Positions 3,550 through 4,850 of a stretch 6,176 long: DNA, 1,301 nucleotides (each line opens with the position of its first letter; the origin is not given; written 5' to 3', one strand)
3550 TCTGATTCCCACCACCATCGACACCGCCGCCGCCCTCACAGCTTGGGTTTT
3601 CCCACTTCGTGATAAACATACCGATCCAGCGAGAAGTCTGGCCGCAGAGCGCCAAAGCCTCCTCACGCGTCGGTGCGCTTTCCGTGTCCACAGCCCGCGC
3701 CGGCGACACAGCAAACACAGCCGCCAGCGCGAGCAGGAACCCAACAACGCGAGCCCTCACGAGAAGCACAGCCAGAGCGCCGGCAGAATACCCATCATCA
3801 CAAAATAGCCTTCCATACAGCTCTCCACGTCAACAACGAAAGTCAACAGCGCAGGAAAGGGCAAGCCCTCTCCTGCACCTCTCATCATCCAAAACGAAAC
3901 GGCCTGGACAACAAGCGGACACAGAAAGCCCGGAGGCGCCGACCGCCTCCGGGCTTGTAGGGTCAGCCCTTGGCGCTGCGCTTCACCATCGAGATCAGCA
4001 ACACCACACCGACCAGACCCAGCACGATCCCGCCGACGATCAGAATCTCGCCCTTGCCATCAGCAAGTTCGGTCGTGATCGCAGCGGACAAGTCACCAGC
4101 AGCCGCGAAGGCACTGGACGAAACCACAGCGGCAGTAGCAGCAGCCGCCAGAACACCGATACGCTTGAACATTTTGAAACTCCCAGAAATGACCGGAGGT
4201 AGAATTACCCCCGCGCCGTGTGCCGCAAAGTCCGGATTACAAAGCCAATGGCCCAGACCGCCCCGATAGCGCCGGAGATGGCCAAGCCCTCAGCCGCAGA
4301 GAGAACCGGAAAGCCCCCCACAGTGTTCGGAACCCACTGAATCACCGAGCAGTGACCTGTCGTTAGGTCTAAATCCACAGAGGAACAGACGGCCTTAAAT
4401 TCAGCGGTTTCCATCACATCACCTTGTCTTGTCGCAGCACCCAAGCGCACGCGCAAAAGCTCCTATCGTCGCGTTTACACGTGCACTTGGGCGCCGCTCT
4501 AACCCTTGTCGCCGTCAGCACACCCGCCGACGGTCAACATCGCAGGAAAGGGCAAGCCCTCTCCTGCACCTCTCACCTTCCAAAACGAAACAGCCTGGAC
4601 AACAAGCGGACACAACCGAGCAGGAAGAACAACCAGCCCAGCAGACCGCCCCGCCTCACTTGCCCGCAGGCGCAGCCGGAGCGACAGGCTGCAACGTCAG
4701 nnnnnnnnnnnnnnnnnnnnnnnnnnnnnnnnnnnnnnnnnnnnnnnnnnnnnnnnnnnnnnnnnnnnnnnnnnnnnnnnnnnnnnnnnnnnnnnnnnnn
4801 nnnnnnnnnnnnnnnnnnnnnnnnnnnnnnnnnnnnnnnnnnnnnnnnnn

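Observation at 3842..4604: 82-bp near-identical direct repeats bracket the two-gene capsid module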

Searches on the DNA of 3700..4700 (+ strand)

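Call 11: search_dna_similar(query=window:3700-4700:+, collection=phages, mode=distant, max_rows=20, max_evalue=0.01)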
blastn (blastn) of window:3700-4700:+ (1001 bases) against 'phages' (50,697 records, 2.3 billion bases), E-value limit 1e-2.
No match.

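Call 85: build_rna_model(alignment_id=A4, structure=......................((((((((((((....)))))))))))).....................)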
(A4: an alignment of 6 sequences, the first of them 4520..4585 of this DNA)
Model R1 built from alignment A4 (6 sequences, 71 columns); structure: as given.
model positions 66; base pairs 12; branch points 0; effective number of sequences 4.01; information 0.85 bits per position. Calibrated on 0.2 Mb of random sequence (short: E-values are rough).
structure used (alignment columns):
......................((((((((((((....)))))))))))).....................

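Call 86: search_with_rna_model(model_id=R1, sources=[window, L003, L004, L005, L006, L008, L009, L017, L020, L021, L022, L023, L024, L025, L026, L027, L028, L029, L030, L031, L032, L033, L034, L035, L036, L037, L038, L039, L040, L041, L042, L043, L044, L045, L046, L047, L048, L049, L050, L051, L052, L053, L054, L055, L056, L057, L058, L059, L060, L061, L062, L063, L064, L065, L066, L067, L068, L069, L070, L071, L072, L073, L074, L075, L076, L077, L078, L079, L080, L081, L082, L083, L084, L085, L086, L087, L088, L089, L090, L091, L092, L093, L094, L095, L096, L097, L098, L099, L100, L101, L102, L104], max_evalue=1, show_alignments=0)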
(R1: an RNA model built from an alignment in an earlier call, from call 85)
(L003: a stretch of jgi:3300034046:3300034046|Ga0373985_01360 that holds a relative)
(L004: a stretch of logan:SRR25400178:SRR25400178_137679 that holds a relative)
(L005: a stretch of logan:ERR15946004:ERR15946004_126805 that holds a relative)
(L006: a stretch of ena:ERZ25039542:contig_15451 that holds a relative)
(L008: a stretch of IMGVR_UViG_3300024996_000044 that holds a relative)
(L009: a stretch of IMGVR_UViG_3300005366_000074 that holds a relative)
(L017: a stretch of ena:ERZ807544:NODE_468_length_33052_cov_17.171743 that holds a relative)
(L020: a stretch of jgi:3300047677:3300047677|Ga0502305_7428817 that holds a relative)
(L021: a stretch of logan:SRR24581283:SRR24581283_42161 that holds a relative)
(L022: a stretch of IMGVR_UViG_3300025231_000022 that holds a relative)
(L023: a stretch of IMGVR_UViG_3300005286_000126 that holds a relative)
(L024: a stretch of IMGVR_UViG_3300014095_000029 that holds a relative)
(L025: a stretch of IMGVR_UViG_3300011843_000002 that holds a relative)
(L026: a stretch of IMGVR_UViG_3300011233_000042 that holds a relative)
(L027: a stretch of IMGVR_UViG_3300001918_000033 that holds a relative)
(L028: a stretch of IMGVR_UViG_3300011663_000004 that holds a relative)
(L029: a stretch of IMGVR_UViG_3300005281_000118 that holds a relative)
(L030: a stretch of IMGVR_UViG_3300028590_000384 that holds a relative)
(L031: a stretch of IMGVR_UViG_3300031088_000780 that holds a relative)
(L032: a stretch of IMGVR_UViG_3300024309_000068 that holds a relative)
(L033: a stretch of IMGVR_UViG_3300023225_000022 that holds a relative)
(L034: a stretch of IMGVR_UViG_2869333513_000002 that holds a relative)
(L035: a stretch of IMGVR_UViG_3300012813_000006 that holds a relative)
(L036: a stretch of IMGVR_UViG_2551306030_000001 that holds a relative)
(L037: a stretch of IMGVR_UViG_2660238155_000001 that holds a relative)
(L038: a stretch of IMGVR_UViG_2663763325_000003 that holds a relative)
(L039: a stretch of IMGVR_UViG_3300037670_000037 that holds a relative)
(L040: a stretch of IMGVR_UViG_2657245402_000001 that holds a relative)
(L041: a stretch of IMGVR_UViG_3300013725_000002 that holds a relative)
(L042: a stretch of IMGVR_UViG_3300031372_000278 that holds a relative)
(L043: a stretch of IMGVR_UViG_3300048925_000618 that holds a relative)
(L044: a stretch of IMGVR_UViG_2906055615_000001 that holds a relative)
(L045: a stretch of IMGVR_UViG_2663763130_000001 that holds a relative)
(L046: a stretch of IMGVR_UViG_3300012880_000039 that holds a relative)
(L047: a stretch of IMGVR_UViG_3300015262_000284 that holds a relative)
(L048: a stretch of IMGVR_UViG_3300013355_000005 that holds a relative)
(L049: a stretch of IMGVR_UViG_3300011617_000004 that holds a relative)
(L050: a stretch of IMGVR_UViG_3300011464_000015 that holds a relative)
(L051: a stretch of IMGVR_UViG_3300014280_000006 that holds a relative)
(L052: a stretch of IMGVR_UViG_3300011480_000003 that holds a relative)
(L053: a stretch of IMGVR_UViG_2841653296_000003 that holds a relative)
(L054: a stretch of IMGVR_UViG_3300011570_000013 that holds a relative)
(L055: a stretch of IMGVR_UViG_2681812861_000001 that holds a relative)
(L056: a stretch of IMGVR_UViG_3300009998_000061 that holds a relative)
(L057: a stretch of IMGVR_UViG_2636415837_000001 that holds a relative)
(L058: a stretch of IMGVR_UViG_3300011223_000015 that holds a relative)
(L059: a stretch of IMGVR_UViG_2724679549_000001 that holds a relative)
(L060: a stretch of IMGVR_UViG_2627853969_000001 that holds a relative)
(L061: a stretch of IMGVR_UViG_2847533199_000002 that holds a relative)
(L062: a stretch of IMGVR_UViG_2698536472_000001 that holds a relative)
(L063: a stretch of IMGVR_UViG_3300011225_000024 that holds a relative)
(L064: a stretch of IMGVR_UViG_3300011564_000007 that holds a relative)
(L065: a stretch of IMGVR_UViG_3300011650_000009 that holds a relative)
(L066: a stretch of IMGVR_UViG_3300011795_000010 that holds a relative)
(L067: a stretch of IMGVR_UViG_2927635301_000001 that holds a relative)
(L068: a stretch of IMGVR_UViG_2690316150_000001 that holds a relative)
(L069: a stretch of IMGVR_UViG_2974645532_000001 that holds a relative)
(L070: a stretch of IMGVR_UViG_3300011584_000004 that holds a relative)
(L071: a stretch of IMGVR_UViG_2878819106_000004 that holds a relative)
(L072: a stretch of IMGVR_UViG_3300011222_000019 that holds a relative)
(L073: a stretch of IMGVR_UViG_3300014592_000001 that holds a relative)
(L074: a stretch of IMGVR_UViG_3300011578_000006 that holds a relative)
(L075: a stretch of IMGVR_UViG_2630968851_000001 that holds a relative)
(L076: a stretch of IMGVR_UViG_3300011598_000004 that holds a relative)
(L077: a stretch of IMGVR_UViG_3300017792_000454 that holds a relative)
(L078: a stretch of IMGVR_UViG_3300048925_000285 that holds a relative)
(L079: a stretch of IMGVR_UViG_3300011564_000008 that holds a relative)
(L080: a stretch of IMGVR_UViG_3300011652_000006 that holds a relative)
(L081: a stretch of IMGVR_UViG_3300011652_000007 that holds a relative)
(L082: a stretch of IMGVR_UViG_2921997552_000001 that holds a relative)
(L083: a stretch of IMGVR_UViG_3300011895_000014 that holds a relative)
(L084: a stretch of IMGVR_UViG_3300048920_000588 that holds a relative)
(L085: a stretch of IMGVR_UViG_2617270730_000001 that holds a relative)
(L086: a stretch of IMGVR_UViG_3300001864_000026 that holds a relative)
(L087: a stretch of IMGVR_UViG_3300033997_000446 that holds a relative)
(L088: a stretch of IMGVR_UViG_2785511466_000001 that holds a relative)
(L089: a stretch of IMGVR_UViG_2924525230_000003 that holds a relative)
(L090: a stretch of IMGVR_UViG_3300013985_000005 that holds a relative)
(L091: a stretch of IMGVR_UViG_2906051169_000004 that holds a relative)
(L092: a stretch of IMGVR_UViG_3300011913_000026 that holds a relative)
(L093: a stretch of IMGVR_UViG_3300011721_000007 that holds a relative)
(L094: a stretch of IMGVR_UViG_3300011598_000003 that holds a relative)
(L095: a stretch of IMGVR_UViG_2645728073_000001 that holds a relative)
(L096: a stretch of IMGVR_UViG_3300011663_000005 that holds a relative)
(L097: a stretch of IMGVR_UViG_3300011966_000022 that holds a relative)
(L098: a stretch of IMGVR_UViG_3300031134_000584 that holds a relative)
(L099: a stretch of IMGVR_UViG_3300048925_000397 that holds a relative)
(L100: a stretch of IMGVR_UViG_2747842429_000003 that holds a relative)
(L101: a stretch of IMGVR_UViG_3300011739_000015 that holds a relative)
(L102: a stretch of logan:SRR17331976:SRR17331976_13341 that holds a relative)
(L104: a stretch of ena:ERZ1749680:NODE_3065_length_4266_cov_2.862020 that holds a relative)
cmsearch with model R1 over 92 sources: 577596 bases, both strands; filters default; matches with E-value up to 1: 16.
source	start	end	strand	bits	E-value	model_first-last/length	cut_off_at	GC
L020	1644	1709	+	84.6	1.2e-17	1-66/66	no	0.53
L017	2690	2755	+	84.3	1.4e-17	1-66/66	no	0.59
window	3830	3895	-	77.6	5.8e-16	1-66/66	no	0.52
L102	5477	5542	+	75.4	1.9e-15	1-66/66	no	0.55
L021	3815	3880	+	74.3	3.7e-15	1-66/66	no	0.48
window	4521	4586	-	73.2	6.6e-15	1-66/66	no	0.61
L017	2709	2734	-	18.3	0.13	20-45/66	no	0.69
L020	1663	1688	-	17.9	0.16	20-45/66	no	0.62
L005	2542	2589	-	17.7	0.18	1-66/66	no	0.52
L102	5496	5521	-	17.2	0.23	20-45/66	no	0.65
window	3851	3876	+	17.1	0.26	20-45/66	no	0.65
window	4542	4567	+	17.1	0.26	20-45/66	no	0.65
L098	3135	3196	-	16.6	0.33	1-66/66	no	0.58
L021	3834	3859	-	15.6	0.59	20-45/66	no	0.62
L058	349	383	+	15.3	0.67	1-66/66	no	0.49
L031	3525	3548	+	14.7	0.99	21-44/66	no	0.58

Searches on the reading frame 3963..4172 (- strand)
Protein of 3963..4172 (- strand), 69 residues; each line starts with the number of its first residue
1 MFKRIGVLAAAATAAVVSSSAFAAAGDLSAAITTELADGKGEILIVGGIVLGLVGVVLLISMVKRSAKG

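Call 10: search_protein_families(library=pfam, proteins=[window:3963-4172:-], max_evalue=0.01)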
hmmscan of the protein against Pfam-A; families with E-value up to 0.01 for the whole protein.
window:3963-4172:- (69 aa): 2 families
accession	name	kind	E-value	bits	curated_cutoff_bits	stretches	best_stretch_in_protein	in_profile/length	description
PF05356.16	Phage_Coat_B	-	2.9e-07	30.9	23.5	1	10-65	2-54/56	Inovirus Coat protein B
PF12963.12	DUF3852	-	0.0045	17.8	25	1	7-62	9-64/107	Protein of unknown function (DUF3852)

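Call 16: find_encoding_contigs(protein=window:3963-4172:-, flank=8000, max_places=10)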
Protein window:3963-4172:- (69 aa): 1 contig read that carries it; 1 place shown.
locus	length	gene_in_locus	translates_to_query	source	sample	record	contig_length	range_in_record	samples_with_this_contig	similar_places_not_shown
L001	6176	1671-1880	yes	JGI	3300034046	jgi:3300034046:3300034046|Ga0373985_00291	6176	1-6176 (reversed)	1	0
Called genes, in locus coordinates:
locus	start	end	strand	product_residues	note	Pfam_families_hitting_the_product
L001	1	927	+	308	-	?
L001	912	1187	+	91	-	PF02303:Phage_DNA_bind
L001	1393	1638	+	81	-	-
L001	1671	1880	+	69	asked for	PF05356:Phage_Coat_B (weak)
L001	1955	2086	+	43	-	-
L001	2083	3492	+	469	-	-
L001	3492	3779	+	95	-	PF10734:DUF2523 (weak)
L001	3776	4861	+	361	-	PF05707:Zot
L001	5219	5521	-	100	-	PF01381:HTH_3 (weak)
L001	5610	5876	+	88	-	-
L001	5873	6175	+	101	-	?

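Call 81: search_protein_families(library=phrogs, proteins=[window:3963-4172:-], max_evalue=0.1)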
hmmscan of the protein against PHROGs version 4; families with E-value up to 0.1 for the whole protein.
window:3963-4172:- (69 aa): 8 families
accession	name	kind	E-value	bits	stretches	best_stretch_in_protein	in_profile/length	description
phrog_1859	-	head and packaging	1.2e-06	29.7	1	5-57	12-61/76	major head protein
phrog_7106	-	head and packaging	5.4e-06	27.7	1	1-54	7-59/72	major head protein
phrog_28715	-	unknown function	1.8e-05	25.6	1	6-68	18-76/76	-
phrog_2374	-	unknown function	8.2e-05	23.5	1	7-65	14-71/74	-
phrog_2145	-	head and packaging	0.00023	22.3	1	7-63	21-80/83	major head protein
phrog_1646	-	head and packaging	0.00029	22.1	1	8-67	15-77/81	major coat protein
phrog_10606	-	moron, auxiliary metabolic gene and host takeover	0.0027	18.9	1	3-56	21-69/144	membrane protein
phrog_18198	-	unknown function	0.012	16.7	1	12-62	18-67/73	-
